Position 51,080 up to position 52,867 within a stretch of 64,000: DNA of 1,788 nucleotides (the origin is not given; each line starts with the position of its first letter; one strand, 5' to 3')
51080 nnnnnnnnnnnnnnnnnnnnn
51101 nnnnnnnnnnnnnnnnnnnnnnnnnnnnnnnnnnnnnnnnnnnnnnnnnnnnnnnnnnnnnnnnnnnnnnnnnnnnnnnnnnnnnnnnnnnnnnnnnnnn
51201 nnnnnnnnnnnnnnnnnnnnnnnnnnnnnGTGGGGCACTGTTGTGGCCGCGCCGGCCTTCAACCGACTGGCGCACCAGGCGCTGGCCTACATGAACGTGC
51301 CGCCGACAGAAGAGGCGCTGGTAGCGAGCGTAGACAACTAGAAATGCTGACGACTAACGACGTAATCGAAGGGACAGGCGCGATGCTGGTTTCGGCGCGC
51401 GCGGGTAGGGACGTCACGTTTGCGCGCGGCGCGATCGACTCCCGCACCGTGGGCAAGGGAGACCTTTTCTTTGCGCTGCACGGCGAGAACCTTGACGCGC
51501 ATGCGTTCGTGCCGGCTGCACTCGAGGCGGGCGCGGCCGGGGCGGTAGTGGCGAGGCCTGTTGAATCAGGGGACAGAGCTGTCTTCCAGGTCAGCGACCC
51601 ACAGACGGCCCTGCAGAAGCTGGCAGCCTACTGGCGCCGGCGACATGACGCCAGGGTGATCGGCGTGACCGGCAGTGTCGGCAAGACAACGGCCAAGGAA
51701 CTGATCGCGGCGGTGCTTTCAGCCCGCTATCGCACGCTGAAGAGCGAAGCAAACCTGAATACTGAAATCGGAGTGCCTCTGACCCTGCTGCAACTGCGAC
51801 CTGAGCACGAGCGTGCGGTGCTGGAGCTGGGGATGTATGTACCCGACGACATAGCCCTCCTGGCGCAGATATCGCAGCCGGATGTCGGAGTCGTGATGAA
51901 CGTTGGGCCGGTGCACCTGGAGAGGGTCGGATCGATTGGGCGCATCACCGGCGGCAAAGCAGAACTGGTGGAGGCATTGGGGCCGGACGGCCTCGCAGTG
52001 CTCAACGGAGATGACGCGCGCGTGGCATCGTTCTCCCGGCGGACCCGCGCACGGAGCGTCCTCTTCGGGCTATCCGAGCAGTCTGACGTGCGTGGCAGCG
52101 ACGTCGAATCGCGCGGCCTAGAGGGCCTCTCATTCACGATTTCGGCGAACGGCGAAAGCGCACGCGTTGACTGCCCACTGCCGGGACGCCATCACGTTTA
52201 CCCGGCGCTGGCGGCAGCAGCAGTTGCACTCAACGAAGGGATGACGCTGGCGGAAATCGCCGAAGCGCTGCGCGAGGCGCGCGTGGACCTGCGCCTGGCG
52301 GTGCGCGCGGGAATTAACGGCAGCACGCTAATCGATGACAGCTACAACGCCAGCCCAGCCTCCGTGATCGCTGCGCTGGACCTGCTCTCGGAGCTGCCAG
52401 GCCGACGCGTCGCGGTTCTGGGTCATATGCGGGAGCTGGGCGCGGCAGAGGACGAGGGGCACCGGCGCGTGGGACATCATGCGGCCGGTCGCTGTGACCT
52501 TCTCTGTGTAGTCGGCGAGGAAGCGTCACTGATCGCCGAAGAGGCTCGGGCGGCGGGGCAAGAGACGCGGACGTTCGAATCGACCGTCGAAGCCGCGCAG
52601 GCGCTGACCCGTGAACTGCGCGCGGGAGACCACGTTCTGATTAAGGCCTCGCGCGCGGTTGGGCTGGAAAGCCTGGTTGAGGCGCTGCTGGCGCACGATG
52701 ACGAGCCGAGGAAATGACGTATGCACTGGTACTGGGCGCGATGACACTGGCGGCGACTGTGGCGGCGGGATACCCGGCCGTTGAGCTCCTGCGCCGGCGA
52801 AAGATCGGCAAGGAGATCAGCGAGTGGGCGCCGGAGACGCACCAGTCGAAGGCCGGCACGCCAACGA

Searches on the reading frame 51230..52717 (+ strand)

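Call 78: search_protein_families(library=pfam, proteins=[window:51230-52717:+], max_evalue=0.0001)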
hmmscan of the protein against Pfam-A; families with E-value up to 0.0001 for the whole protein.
window:51230-52717:+ (495 aa): 3 families
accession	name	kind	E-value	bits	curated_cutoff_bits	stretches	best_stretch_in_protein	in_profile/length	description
PF08245.18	Mur_ligase_M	-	6.8e-39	134.3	24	1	146-333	1-200/200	Mur ligase middle domain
PF02875.26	Mur_ligase_C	-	1.2e-21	78.3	28.4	1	355-475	2-127/127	Mur ligase, glutamate ligase domain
PF01225.30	Mur_ligase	-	3.8e-05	24.4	21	0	69-134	7-93/95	Mur ligase family, catalytic domain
